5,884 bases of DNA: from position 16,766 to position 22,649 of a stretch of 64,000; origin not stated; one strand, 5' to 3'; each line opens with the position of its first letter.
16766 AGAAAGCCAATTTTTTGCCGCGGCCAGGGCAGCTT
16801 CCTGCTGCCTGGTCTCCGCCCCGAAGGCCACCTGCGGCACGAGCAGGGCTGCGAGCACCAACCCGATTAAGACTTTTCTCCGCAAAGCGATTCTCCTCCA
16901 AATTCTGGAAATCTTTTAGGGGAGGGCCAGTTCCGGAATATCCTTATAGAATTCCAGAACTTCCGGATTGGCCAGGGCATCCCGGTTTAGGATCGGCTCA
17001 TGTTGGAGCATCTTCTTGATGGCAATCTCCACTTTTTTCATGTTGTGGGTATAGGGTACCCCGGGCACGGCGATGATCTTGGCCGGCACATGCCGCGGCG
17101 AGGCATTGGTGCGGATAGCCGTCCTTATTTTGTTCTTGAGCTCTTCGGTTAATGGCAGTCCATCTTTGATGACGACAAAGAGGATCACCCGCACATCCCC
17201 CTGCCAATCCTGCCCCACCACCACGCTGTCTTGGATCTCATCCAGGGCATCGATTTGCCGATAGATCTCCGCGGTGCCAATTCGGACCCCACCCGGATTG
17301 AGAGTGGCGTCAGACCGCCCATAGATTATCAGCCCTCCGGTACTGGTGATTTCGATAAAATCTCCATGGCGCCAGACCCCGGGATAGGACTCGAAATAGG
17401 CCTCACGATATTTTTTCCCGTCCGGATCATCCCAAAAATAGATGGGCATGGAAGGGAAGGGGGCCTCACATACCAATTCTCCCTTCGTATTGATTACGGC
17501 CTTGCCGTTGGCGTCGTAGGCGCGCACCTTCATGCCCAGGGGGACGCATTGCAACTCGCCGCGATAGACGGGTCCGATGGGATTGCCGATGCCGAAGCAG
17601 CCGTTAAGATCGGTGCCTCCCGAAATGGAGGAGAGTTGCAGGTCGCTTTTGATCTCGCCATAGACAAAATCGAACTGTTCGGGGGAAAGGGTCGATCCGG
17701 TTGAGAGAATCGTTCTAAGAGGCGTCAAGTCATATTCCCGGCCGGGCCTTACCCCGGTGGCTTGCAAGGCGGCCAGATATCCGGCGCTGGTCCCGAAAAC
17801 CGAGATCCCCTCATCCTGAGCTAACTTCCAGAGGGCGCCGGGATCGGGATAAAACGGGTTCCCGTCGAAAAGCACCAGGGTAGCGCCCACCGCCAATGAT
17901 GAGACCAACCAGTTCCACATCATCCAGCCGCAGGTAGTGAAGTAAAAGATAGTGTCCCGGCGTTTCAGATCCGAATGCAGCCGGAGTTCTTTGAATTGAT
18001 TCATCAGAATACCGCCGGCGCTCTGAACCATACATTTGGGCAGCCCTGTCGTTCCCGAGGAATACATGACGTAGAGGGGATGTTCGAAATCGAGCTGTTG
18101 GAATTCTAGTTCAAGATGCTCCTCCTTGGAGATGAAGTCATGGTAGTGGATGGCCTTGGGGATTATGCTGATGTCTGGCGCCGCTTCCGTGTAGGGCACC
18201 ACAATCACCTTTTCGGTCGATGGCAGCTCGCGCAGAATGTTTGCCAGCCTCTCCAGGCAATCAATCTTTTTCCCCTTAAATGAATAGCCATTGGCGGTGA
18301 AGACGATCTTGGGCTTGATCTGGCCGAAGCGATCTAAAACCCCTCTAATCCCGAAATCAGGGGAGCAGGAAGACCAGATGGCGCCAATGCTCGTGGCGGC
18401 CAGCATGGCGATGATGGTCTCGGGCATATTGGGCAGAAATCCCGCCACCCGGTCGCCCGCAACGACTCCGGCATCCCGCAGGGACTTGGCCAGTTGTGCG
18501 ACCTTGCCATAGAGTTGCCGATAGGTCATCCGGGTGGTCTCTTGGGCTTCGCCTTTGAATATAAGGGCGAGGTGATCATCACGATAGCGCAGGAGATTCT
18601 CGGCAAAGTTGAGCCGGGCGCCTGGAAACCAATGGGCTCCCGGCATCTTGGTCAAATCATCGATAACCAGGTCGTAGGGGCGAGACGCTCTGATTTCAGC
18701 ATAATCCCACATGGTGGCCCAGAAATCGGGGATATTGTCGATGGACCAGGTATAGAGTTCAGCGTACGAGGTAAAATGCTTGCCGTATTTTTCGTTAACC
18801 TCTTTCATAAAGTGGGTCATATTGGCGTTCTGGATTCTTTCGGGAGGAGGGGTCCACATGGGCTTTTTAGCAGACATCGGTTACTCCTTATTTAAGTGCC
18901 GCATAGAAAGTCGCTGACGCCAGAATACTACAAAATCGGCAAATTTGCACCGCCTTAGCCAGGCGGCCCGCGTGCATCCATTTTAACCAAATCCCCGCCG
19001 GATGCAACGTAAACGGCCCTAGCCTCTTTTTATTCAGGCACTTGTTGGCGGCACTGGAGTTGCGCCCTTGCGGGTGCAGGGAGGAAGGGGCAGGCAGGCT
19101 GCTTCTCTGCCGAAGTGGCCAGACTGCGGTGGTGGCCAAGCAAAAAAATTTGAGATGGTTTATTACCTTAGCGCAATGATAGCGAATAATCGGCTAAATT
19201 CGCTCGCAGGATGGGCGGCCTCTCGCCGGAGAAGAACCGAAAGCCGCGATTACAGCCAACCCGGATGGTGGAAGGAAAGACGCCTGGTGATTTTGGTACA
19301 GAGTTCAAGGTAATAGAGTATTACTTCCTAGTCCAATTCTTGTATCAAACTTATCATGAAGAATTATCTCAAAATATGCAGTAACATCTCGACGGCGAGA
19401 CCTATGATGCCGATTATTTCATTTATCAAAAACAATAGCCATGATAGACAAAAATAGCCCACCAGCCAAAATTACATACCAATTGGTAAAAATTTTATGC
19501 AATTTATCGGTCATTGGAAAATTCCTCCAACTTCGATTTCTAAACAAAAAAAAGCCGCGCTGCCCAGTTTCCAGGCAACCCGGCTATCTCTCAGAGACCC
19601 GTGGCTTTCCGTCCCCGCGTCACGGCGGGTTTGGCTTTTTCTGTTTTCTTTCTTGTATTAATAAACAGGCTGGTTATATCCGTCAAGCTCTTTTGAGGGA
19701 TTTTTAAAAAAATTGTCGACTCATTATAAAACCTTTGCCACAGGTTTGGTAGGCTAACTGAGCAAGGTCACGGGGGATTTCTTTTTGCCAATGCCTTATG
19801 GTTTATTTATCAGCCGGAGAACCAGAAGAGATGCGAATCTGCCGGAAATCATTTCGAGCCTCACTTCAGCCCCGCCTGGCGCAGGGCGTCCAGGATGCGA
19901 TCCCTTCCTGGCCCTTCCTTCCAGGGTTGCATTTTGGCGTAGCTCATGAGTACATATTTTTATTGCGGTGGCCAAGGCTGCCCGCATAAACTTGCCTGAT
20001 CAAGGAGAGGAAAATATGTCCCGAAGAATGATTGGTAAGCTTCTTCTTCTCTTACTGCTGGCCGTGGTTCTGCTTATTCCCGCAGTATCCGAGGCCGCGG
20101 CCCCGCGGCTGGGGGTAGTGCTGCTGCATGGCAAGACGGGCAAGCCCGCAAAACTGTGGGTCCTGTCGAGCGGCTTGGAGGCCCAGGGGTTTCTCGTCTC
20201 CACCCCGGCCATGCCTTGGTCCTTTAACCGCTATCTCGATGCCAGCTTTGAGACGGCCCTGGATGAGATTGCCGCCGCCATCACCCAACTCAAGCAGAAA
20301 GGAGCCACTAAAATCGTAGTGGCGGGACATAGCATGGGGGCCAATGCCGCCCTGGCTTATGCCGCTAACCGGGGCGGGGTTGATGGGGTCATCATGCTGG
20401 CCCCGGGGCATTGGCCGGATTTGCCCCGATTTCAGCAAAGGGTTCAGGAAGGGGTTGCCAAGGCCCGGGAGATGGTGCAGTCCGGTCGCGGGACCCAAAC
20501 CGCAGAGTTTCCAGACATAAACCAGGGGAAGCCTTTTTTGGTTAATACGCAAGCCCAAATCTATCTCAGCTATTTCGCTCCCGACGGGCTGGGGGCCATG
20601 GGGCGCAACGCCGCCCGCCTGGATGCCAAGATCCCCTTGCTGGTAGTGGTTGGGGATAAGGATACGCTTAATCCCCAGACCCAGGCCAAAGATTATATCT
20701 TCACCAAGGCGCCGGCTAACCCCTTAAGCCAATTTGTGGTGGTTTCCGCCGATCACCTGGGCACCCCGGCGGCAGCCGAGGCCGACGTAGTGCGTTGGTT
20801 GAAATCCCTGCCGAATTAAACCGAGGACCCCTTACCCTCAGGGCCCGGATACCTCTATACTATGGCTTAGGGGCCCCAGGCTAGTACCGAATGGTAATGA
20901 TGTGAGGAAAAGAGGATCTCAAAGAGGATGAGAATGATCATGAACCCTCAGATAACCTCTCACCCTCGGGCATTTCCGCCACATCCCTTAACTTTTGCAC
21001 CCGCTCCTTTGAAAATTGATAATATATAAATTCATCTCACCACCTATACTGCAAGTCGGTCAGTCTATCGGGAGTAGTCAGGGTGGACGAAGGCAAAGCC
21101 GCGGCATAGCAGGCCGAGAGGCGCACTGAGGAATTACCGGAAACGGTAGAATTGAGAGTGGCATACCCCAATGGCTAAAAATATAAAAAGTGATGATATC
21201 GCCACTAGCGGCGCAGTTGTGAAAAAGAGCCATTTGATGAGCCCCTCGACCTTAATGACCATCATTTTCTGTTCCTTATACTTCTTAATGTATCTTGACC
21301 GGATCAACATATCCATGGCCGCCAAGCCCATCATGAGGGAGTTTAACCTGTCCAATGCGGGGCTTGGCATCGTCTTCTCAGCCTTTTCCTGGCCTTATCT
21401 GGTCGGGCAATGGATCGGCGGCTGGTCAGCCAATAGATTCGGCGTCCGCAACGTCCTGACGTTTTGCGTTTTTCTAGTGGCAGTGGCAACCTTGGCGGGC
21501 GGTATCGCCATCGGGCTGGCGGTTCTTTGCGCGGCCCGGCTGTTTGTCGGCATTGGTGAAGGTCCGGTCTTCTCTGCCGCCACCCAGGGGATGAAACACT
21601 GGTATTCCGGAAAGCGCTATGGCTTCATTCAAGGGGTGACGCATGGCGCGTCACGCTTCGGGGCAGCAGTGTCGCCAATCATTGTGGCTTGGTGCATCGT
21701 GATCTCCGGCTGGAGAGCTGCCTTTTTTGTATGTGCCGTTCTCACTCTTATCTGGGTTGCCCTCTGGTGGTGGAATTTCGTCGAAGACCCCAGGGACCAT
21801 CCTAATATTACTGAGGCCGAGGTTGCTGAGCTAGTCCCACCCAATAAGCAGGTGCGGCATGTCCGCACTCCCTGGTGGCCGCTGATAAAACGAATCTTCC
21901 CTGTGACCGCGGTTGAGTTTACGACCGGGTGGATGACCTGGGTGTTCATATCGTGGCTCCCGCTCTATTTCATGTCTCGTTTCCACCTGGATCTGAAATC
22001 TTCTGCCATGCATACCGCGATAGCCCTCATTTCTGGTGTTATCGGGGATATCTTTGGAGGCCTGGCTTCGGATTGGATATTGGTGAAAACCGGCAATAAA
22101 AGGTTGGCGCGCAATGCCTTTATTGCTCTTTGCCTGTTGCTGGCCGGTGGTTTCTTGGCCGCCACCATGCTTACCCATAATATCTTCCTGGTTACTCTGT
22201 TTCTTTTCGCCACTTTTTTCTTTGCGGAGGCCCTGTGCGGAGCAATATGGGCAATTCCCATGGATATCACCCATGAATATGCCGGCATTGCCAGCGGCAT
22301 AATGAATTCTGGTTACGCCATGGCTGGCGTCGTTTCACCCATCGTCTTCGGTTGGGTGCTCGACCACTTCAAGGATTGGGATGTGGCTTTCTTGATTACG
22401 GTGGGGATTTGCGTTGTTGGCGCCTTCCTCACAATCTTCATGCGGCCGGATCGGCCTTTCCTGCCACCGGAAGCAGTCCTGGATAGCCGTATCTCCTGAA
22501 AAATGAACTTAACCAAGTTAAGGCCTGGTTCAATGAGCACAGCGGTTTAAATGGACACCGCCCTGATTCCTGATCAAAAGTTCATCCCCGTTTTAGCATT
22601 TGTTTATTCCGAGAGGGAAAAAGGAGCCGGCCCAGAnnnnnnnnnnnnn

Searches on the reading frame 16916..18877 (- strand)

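Call 51: search_protein_families(library=pfam, proteins=[window:16916-18877:-], max_evalue=0.001)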
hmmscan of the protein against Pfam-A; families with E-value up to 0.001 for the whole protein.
window:16916-18877:- (653 aa): 3 families
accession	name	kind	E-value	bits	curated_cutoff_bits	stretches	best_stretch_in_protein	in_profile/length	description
PF00501.34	AMP-binding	-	3.5e-46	158.2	29.9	1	95-473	5-377/384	AMP-binding enzyme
PF16177.11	ACAS_N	-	7.9e-13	48.5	27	1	38-94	1-54/55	Acetyl-coenzyme A synthetase N-terminus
PF13193.12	AMP-binding_C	-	8.1e-05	23.9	24.5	1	545-614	9-76/76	AMP-binding enzyme C-terminal domain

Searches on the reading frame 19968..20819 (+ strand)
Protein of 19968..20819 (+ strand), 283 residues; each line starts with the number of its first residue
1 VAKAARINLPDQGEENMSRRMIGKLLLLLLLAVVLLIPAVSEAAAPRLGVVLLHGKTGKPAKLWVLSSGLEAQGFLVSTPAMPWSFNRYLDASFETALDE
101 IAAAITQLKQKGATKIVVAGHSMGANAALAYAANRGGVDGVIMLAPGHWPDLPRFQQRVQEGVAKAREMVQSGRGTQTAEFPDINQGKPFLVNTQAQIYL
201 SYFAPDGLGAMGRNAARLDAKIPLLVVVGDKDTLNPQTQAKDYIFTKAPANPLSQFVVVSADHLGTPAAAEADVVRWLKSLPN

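Call 51: search_protein_families(library=pfam, proteins=[window:19968-20819:+], max_evalue=0.001)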
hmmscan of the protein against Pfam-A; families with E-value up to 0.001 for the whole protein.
window:19968-20819:+ (283 aa): 11 families
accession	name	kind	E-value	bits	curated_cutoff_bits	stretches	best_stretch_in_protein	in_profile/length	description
PF12146.15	Hydrolase_4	-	1.9e-12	47.4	27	1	92-242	53-212/239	Serine aminopeptidase, S33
PF12697.13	Abhydrolase_6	-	8.1e-10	40.2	26.3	1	50-264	1-205/217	Alpha/beta hydrolase family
PF00561.26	Abhydrolase_1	-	3.1e-09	37.3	25.8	1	74-156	37-113/245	alpha/beta hydrolase fold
PF08538.16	DUF1749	-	3.5e-07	30.1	24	1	66-178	52-178/299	Protein of unknown function (DUF1749)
PF20408.4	Abhydrolase_11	-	1.7e-06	28.3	27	1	95-145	58-106/193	Alpha/beta hydrolase domain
PF12048.14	DUF3530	-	2.9e-05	24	29.8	1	95-135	176-216/310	Protein of unknown function (DUF3530)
PF07859.19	Abhydrolase_3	-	7.6e-05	23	25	1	93-166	44-109/210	alpha/beta hydrolase fold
PF12695.13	Abhydrolase_5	-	0.00012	22.3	27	1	109-146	52-89/164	Alpha/beta hydrolase family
PF01738.24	DLH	-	0.00022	21.3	21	0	95-144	75-127/217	Dienelactone hydrolase family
PF12740.14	PETase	-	0.00044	20.2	28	0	52-148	59-159/263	PET hydrolase-like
PF01764.32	Lipase_3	-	0.00064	20.1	22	0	87-131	35-80/140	Lipase (class 3)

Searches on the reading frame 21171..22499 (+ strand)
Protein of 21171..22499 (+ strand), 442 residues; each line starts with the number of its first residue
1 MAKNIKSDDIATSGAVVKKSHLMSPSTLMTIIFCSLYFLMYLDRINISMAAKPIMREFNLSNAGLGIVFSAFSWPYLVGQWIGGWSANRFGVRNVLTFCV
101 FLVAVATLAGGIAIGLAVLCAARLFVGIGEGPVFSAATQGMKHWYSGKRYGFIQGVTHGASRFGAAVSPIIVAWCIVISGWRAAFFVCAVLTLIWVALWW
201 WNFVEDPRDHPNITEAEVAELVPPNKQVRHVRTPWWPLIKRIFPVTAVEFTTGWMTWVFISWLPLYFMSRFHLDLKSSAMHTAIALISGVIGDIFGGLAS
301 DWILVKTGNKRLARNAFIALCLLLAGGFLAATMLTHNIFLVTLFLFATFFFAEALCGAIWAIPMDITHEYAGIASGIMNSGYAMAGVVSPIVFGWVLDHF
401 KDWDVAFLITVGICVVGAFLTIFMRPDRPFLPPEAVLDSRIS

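Call 51: search_protein_families(library=pfam, proteins=[window:21171-22499:+], max_evalue=0.001)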
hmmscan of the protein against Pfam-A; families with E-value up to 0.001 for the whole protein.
window:21171-22499:+ (442 aa): 1 family
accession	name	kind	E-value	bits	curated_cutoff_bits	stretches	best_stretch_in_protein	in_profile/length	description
PF07690.21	MFS_1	-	3.8e-55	187.6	33.4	2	34-390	2-347/347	Major Facilitator Superfamily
